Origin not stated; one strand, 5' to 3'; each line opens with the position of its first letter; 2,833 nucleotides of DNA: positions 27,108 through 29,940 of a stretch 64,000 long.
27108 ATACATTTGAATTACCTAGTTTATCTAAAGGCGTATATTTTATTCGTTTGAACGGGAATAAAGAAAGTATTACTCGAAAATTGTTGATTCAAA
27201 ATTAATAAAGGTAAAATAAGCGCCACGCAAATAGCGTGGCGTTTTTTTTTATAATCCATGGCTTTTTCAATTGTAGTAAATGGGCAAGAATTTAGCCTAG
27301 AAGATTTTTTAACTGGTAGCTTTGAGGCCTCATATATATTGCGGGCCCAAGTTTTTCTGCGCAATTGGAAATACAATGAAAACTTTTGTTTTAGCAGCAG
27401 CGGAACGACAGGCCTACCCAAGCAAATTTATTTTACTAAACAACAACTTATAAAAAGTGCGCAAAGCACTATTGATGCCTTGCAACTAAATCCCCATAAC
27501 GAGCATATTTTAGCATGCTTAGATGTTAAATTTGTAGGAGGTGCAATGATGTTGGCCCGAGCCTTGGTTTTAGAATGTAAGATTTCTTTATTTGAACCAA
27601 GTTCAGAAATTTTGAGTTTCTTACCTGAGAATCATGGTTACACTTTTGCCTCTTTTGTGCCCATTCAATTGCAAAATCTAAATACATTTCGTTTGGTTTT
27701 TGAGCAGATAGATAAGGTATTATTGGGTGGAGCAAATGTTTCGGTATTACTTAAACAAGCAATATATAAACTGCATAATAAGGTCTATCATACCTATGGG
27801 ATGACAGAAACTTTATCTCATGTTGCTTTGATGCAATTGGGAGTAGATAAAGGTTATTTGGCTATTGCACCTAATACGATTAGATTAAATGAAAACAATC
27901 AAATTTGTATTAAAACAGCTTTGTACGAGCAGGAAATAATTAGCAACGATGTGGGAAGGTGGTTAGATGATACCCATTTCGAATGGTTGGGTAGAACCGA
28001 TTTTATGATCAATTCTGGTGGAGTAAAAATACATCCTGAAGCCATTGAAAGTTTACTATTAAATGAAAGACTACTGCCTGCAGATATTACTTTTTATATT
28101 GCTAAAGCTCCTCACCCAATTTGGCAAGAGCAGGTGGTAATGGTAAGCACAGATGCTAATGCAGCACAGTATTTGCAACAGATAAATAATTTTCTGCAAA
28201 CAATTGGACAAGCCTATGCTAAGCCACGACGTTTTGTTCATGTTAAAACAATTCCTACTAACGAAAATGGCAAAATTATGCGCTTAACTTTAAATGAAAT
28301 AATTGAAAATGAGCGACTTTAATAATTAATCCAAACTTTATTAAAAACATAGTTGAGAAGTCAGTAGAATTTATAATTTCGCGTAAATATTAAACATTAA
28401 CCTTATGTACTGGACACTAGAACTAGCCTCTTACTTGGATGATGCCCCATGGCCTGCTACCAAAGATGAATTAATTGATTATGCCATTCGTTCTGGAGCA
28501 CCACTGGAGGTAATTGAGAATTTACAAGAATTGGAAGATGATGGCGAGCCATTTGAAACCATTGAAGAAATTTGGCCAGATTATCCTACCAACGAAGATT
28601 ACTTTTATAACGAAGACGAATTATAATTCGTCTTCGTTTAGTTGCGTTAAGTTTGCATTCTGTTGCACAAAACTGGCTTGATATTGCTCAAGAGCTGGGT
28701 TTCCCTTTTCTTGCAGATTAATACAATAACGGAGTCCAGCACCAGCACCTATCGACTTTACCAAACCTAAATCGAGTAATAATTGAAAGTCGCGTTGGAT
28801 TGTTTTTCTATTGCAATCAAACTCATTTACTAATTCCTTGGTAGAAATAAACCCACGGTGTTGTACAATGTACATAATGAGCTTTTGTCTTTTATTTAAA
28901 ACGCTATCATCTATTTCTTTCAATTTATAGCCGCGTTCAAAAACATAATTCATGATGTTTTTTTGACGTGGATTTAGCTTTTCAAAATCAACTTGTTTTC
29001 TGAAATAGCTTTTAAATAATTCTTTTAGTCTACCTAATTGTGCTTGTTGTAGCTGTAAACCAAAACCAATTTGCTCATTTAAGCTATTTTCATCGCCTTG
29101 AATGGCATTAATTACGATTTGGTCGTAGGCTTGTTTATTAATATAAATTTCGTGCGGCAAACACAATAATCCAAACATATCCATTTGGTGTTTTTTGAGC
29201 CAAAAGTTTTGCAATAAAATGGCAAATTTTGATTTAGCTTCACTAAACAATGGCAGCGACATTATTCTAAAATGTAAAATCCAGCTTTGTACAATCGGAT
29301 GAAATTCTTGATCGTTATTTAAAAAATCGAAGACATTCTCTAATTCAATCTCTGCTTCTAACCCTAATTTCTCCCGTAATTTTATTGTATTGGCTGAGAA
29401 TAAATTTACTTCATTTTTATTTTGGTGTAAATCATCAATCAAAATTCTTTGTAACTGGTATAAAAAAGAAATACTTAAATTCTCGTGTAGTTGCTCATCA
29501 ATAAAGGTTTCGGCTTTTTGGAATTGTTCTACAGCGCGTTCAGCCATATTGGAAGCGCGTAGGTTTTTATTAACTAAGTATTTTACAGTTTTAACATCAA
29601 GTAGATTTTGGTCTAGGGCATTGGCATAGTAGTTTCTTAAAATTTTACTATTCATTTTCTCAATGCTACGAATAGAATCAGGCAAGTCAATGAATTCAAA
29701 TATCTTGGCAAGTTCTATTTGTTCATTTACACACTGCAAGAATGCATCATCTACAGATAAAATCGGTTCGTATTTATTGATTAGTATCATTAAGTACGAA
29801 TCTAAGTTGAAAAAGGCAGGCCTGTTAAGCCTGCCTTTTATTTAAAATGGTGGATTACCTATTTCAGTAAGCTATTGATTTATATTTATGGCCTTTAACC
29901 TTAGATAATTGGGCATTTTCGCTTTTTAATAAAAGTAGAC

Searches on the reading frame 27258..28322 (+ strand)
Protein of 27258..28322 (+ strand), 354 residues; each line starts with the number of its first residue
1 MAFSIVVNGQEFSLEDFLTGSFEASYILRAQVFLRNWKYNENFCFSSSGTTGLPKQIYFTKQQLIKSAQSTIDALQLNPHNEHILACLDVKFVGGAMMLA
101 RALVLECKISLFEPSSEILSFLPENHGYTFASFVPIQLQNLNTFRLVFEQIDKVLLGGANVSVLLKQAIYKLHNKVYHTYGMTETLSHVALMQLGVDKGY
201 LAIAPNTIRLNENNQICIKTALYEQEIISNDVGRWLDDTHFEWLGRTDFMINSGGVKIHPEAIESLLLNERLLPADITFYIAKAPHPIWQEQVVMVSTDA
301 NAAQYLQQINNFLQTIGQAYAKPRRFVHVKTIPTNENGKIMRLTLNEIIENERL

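Call 71: search_protein_families(library=pfam, proteins=[window:27258-28322:+], max_evalue=0.00001)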
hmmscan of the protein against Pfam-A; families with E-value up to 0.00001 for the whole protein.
window:27258-28322:+ (354 aa): 1 family
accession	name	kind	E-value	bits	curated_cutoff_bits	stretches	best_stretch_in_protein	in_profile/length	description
PF00501.34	AMP-binding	-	2.1e-15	56.9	29.9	1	47-191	170-330/384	AMP-binding enzyme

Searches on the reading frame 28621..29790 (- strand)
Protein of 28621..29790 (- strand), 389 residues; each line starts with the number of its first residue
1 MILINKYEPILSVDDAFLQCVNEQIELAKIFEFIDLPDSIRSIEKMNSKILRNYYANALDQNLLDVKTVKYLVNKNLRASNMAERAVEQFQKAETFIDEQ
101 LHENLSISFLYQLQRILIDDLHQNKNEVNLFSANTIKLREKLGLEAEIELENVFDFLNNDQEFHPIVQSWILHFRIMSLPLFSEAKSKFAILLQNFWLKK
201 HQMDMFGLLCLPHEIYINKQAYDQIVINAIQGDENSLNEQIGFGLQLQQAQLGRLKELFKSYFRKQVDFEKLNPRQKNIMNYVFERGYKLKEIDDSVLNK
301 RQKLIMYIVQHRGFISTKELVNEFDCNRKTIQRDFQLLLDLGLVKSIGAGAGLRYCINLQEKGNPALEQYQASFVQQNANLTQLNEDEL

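Call 3: search_protein_families(library=pfam, proteins=[window:28621-29790:-], max_evalue=0.1)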
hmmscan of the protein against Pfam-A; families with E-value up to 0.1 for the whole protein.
window:28621-29790:- (389 aa): 6 families
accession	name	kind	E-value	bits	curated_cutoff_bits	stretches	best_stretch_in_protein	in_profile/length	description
PF08279.18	HTH_11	-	7.2e-07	29.4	25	1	301-342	1-43/55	HTH domain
PF08220.18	HTH_DeoR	-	1.2e-06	28.6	21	1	301-346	1-46/57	DeoR-like helix-turn-helix domain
PF25212.1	HVO_A0114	-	0.0093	16.2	27.6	1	296-347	18-69/84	HVO_A0114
PF04545.22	Sigma70_r4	-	0.015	15.2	24.1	1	270-293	3-26/50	Sigma-70, region 4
PF19187.6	HTH_PafC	-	0.067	13.5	32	0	303-345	8-49/115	PafC helix-turn-helix domain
PF25213.1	HVO_A0261_N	-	0.1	13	35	0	316-347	26-57/86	HVO_A0261 N-terminal domain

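Call 4: search_protein_families(library=ncbifam, proteins=[window:28621-29790:-], max_evalue=0.1)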
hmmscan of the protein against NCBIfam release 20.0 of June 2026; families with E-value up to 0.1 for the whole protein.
window:28621-29790:- (389 aa): 10 families
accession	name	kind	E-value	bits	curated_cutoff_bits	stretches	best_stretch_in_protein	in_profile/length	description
NF008154.0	PRK10906.1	equivalog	2.6e-05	23.6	331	1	300-353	5-58/252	DeoR/GlpR family transcriptional regulator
NF040890.1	trans_reg_YgbI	equivalog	0.0002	20.9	400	1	300-385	5-86/253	DNA-binding transcriptional repressor YgbI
NF041397.1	TranRegGlpR_Halo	equivalog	0.00027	20.6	300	1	299-351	4-56/253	HTH-type transcriptional regulator GlpR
NF053606.1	Sta1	subfamily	0.0084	16.2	80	1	300-345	20-65/100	Sta1 family transcriptional regulator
NF053704.1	TransRegCcpNBacil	equivalog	0.0086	15.5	260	1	298-344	3-49/208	transcriptional regulator CcpN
NF009434.1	PRK12793.1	equivalog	0.011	15.7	99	1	78-129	19-70/113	flagellar biosynthesis regulator FlaF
NF010034.0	PRK13509.1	equivalog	0.013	14.8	244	1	300-352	5-57/251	HTH-type transcriptional regulator UlaR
TIGR01884.1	cas_HTH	subfamily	0.035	13.5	60.2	1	297-353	139-194/202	CRISPR-associated CARF protein Csa3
NF040939.2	trans_reg_lrs14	equivalog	0.038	14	90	0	304-345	26-67/103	Lrs14 family HTH-type transcriptional regulator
NF008850.0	PRK11886.1-5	equivalog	0.049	12.8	489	0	300-345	6-51/320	bifunctional biotin--[acetyl-CoA-carboxylase] ligase/biotin operon repressor BirA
